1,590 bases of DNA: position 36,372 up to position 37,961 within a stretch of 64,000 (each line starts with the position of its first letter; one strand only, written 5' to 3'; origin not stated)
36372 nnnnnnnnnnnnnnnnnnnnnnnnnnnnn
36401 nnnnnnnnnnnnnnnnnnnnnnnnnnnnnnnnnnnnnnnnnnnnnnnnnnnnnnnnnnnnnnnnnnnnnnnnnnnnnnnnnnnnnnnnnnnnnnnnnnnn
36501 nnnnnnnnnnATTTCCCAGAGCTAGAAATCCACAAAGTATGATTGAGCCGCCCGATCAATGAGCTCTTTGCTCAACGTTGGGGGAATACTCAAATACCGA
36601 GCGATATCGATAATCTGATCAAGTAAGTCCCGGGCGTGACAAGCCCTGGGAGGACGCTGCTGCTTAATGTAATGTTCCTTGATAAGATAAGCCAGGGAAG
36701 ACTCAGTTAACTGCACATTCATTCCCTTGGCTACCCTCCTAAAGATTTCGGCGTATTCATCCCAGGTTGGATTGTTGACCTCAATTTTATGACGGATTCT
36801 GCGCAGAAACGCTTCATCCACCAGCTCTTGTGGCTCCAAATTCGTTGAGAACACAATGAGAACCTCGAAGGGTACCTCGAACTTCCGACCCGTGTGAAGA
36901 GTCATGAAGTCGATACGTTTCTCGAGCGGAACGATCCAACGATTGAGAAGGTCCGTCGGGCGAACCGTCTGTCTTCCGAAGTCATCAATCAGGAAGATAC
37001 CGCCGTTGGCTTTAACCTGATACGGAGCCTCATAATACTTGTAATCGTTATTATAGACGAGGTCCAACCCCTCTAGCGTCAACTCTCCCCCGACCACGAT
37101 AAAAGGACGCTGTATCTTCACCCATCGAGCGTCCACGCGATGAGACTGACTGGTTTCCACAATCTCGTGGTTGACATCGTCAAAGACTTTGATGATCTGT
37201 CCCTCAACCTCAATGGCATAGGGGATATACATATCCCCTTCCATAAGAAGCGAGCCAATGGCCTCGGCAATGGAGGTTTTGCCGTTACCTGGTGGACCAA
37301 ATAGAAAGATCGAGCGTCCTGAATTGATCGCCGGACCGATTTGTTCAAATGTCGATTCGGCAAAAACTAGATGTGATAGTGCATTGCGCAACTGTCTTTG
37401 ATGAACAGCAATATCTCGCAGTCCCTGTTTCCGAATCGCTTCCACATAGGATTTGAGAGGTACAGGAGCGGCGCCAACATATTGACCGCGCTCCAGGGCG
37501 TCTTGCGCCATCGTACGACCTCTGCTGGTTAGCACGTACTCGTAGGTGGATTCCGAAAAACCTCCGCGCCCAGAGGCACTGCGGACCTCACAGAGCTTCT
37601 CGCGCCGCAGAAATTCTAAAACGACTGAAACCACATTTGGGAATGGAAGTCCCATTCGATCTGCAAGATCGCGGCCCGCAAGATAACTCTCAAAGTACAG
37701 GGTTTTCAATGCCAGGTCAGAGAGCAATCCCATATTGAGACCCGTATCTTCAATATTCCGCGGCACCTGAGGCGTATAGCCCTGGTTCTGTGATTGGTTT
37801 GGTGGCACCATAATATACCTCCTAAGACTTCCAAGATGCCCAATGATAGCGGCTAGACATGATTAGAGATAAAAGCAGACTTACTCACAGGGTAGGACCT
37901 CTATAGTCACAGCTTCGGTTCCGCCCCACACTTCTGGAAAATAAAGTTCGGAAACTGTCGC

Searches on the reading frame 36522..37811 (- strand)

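Call 9: search_protein_families(library=pfam, proteins=[window:36522-37811:-], max_evalue=0.001)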
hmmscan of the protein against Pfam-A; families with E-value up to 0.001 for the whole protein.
window:36522-37811:- (429 aa): 2 families
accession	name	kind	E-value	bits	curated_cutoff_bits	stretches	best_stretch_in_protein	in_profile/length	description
PF00004.35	AAA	-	9.6e-05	23.3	21.2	0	168-189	1-22/131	ATPase family associated with various cellular activities (AAA)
PF20720.3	nSTAND3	-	0.00058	20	27.2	0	155-210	7-61/155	Novel STAND NTPase 3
